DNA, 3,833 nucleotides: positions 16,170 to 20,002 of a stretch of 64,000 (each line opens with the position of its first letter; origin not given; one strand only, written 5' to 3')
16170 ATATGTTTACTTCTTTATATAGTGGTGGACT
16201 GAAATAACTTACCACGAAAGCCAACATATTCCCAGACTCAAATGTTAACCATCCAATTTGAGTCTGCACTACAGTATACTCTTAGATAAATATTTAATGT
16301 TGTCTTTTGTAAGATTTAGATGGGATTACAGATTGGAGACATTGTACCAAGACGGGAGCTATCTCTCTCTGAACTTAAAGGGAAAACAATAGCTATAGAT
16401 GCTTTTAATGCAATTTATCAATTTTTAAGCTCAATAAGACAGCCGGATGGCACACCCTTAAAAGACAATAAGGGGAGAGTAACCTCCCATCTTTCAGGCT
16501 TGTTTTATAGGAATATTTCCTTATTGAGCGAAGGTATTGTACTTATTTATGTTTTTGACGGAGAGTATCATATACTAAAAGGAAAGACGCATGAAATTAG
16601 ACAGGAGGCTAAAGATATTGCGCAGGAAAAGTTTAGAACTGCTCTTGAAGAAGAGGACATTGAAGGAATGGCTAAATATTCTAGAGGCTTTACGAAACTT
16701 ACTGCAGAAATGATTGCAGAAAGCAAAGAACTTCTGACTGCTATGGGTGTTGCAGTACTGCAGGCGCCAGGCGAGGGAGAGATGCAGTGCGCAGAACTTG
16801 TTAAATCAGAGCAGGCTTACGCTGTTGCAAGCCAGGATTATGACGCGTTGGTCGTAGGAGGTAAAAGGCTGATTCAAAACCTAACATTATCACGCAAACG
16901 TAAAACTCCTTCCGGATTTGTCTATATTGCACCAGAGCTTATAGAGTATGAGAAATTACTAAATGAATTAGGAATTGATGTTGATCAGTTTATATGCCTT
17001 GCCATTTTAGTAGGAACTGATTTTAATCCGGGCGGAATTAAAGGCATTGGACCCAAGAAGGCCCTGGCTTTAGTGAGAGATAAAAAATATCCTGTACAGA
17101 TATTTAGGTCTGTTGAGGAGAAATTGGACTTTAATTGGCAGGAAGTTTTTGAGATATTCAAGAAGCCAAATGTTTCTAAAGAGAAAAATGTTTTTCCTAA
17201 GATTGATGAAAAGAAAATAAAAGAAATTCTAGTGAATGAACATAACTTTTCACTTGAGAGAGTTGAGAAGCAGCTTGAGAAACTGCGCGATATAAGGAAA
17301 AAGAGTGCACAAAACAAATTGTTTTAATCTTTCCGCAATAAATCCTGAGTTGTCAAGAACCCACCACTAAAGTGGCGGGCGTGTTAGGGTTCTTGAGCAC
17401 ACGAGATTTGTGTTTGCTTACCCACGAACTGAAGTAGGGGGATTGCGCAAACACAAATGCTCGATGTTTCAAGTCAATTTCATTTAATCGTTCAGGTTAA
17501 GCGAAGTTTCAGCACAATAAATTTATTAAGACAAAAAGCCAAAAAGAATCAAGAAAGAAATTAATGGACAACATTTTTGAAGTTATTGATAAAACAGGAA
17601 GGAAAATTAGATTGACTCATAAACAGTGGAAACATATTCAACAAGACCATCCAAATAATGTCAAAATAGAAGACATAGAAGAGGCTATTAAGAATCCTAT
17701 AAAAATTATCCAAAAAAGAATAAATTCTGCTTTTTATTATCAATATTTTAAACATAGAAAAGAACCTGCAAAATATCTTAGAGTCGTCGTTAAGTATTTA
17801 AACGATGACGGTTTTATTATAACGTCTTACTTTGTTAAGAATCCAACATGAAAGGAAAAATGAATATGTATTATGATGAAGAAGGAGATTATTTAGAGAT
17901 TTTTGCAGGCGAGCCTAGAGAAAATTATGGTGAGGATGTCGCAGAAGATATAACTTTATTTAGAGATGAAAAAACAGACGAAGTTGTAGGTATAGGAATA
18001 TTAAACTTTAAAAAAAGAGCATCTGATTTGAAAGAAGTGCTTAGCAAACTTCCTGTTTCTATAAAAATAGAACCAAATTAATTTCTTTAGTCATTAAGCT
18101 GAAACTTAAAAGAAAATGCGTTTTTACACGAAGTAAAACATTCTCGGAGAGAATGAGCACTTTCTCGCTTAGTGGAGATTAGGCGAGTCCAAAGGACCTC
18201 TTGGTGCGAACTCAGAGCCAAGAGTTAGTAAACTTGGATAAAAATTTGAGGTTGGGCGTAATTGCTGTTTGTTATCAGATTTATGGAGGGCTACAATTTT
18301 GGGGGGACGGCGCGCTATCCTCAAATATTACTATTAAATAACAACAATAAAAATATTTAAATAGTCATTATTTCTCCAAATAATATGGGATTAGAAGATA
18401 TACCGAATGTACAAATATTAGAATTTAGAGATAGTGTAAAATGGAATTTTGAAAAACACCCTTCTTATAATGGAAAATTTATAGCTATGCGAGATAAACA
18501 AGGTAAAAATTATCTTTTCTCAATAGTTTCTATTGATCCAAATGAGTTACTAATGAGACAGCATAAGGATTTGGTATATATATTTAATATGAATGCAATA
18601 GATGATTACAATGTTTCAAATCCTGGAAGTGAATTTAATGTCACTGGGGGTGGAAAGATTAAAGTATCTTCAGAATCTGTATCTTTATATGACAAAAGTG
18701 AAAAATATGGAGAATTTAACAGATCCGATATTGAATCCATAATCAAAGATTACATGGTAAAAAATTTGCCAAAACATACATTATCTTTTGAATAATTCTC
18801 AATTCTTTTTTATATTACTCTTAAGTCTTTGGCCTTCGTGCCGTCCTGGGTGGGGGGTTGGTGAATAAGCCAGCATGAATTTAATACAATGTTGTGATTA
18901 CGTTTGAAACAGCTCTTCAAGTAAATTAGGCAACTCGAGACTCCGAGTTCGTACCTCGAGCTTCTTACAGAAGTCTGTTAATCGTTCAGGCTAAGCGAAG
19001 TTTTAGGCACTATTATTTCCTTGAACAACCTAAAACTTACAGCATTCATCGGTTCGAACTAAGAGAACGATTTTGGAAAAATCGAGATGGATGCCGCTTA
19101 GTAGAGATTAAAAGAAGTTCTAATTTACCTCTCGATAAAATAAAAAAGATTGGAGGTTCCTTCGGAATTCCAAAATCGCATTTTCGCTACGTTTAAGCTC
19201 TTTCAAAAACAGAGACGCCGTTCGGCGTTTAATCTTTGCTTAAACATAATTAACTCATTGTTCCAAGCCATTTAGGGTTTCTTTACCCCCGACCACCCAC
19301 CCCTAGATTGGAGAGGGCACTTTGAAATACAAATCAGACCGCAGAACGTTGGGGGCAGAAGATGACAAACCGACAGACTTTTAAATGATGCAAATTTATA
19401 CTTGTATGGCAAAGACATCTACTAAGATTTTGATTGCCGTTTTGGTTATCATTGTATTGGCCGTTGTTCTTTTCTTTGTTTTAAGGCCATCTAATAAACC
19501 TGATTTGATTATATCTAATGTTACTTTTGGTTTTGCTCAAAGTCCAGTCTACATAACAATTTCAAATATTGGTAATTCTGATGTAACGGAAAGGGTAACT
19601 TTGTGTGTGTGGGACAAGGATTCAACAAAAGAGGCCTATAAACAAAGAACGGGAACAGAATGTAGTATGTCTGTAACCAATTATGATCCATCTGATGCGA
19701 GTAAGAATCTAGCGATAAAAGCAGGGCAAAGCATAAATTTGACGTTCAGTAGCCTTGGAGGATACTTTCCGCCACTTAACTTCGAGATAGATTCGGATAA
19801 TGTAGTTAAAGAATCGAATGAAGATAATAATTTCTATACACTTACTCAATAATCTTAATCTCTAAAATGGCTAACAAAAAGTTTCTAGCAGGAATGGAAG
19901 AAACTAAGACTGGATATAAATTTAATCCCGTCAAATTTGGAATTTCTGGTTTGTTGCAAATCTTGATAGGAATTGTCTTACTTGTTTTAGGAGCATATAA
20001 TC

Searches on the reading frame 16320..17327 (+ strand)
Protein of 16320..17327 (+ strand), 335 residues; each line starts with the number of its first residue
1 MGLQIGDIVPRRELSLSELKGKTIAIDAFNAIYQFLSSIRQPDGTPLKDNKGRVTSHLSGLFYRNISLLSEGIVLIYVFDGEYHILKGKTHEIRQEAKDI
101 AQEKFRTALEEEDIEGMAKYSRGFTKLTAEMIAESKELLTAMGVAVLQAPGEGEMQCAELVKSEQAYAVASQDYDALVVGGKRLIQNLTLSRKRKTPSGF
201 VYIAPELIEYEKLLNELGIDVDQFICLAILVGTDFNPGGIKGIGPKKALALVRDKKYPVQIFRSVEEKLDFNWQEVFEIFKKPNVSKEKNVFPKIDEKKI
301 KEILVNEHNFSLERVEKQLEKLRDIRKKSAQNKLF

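Call 63: search_protein_families(library=pfam, proteins=[window:16320-17327:+], max_evalue=0.001)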
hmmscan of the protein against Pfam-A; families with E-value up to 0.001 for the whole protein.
window:16320-17327:+ (335 aa): 2 families
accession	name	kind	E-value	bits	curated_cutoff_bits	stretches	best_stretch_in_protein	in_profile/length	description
PF00867.23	XPG_I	-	3.5e-23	82.2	24.9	1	143-234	1-89/89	XPG I-region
PF00752.23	XPG_N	-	1.6e-14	54.7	22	1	12-99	17-99/101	XPG N-terminal domain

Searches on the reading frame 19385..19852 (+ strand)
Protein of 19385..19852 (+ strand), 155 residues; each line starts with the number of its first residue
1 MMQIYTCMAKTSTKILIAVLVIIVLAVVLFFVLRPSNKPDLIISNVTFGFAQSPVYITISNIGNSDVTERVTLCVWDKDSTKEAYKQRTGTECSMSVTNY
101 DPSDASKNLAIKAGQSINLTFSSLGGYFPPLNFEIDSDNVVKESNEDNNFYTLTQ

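Call 33: search_protein_families(library=pfam, proteins=[window:19385-19852:+], max_evalue=0.01)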
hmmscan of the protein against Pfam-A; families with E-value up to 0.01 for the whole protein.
window:19385-19852:+ (155 aa): 1 family
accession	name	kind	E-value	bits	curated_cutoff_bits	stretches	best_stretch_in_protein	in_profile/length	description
PF07705.17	CARDB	-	2.1e-07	31.5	22.7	1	38-152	1-100/101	CARDB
